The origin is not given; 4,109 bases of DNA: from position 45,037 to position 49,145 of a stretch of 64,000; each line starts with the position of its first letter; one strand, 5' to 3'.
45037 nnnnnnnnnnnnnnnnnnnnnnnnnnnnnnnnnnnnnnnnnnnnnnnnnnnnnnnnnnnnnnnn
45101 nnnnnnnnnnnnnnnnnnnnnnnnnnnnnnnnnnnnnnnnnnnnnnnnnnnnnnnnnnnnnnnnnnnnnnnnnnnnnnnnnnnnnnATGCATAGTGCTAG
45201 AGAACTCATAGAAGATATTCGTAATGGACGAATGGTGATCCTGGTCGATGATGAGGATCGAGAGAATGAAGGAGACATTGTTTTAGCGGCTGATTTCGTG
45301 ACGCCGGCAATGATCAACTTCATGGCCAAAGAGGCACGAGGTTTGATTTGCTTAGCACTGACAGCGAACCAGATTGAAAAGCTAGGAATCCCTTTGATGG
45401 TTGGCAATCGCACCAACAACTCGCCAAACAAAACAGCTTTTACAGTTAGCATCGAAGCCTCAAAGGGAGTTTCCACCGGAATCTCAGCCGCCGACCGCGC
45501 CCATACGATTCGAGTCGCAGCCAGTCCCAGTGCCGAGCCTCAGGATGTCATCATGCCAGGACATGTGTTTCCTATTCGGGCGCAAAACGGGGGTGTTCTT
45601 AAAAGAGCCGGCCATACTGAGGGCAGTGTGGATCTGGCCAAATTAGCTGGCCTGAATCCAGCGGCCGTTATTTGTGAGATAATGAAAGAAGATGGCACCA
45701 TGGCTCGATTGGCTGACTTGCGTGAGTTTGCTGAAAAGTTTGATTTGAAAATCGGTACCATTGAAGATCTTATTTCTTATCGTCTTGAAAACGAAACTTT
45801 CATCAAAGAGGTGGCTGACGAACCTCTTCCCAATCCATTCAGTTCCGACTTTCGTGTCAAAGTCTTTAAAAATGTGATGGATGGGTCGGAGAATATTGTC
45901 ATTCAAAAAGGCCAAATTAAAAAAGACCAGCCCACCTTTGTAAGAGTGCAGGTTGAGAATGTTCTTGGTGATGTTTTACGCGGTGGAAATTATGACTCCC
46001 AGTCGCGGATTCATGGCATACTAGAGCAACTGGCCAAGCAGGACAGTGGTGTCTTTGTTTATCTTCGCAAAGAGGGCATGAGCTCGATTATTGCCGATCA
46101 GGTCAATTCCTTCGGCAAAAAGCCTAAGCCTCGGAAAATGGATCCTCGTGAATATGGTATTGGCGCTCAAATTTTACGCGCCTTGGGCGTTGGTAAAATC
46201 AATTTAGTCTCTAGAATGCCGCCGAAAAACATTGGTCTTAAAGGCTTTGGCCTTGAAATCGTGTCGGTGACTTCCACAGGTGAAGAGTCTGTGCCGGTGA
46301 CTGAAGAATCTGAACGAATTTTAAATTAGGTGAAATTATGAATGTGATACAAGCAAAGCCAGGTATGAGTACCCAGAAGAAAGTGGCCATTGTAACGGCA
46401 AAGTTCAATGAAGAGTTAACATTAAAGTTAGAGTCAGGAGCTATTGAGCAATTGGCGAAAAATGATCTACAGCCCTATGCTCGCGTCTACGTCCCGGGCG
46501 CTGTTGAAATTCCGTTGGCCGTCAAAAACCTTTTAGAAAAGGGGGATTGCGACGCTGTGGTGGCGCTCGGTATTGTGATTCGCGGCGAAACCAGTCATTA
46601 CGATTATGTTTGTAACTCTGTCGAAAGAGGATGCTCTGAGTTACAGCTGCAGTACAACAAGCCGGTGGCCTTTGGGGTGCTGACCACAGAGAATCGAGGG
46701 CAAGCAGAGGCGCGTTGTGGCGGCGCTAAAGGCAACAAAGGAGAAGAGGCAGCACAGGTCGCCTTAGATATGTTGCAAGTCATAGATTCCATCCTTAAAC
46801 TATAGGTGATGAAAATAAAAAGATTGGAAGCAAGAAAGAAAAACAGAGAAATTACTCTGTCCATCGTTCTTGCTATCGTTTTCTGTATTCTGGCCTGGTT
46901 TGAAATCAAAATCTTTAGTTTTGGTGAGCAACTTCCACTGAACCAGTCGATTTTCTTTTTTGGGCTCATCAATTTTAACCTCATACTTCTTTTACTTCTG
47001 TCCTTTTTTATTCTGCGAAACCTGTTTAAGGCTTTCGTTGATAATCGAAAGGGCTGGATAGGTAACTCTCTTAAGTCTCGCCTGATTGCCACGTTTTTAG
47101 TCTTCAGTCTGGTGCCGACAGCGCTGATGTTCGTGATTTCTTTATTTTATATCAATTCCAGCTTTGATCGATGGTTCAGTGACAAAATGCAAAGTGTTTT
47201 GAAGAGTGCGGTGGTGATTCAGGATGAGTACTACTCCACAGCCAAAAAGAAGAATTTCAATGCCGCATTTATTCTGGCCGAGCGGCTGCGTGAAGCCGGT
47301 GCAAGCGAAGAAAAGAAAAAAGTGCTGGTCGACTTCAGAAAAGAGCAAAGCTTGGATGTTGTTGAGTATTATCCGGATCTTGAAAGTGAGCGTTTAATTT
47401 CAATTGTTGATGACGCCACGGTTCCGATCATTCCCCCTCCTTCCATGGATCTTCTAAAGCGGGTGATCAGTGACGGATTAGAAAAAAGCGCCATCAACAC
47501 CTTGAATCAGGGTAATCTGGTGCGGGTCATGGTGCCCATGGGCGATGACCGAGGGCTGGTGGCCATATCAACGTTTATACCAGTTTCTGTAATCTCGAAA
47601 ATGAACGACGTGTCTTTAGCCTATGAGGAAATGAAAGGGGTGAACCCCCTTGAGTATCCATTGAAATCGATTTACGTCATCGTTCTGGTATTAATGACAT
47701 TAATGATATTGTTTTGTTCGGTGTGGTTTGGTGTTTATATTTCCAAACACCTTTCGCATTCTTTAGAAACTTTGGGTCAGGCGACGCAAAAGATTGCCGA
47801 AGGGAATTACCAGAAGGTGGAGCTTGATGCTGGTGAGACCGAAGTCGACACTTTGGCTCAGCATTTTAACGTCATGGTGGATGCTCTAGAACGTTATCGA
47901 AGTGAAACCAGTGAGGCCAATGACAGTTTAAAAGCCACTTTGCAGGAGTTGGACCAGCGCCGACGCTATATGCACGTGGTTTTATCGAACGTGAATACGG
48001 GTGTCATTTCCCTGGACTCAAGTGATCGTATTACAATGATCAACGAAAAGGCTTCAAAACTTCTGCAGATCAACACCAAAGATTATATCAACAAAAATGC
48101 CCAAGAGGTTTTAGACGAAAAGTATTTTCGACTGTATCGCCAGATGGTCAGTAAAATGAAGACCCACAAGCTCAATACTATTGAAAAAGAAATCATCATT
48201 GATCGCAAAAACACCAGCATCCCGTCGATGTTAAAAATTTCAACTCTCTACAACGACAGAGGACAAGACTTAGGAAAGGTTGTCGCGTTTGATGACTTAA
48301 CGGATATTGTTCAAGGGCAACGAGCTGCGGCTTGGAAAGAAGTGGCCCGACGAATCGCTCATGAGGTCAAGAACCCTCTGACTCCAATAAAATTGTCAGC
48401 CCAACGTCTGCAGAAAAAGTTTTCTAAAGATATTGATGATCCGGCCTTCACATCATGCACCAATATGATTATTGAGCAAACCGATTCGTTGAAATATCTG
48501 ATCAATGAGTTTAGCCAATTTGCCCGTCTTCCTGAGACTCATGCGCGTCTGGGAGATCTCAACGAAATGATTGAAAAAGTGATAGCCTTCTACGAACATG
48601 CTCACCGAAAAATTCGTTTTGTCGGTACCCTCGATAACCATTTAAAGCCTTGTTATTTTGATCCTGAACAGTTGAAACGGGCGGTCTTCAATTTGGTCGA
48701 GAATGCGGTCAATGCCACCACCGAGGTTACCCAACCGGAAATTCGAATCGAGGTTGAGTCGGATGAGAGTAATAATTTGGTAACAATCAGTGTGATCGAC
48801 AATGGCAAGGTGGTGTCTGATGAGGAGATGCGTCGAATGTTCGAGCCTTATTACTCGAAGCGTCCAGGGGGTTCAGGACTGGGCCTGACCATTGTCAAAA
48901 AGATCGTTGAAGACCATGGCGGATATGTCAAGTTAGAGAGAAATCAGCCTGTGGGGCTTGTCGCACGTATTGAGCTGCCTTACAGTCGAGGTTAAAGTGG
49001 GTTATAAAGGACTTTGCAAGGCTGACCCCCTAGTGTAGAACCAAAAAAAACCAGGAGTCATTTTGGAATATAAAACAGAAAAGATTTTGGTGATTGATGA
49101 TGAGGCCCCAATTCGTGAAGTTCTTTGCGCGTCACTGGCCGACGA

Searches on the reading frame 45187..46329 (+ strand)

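Call 86: search_protein_families(library=pfam, proteins=[window:45187-46329:+], max_evalue=0.00001)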
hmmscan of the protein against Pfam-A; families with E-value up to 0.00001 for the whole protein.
window:45187-46329:+ (380 aa): 2 families
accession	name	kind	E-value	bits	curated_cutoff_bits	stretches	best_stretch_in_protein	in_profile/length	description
PF00926.24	DHBP_synthase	-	3.4e-84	281.6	26.4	1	6-198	2-191/191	3,4-dihydroxy-2-butanone 4-phosphate synthase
PF00925.25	GTP_cyclohydro2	-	1.2e-30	106.7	23.3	1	210-360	4-162/165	GTP cyclohydrolase II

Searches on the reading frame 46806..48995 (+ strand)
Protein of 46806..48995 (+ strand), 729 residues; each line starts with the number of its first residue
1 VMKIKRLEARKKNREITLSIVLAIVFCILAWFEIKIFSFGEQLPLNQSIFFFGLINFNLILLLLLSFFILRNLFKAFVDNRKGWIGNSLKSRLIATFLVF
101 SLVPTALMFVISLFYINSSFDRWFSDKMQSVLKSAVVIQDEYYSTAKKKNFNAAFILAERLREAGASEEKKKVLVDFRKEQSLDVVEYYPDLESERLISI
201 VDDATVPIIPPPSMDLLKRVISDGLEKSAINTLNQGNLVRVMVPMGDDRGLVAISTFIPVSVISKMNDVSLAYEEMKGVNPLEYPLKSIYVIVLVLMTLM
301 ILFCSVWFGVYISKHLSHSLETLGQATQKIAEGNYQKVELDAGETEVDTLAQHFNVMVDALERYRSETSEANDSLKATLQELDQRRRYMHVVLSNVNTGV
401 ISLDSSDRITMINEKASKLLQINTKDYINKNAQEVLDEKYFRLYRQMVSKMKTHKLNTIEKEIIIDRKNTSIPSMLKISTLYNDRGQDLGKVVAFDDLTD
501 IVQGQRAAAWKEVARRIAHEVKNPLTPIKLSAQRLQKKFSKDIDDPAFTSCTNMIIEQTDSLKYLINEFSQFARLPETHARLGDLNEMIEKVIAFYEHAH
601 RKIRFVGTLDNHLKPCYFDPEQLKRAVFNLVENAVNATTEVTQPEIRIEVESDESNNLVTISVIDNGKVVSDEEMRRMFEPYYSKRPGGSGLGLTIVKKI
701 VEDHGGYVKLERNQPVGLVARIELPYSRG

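Call 86: search_protein_families(library=pfam, proteins=[window:46806-48995:+], max_evalue=0.00001)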
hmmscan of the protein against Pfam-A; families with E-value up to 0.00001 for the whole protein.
window:46806-48995:+ (729 aa): 8 families
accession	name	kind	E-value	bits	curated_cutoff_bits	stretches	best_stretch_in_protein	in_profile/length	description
PF02518.31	HATPase_c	-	1.9e-22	80.2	26.4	1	619-726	2-109/111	Histidine kinase-, DNA gyrase B-, and HSP90-like ATPase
PF00512.31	HisKA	-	1.3e-09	38.4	26.9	1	511-575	3-63/66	His Kinase A (phospho-acceptor) domain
PF00672.30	HAMP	-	1.6e-08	35.1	25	1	312-362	2-52/53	HAMP domain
PF14501.12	HATPase_c_5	-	4.9e-08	33.3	22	1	623-714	6-92/102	GHKL domain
PF13426.13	PAS_9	-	8.7e-08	32.8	27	1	399-500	3-103/103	PAS domain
PF19312.4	NtrY_N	-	1.6e-07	31.4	23.2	1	55-241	42-222/291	NtrY N-terminal region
PF00989.32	PAS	-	1.5e-06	28.6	22.6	1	389-492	3-107/113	PAS fold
PF24820.1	Diguanyl_cycl_sensor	-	6.4e-06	26.5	28.1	0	397-472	6-86/109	Diguanylate cyclase-like sensor domain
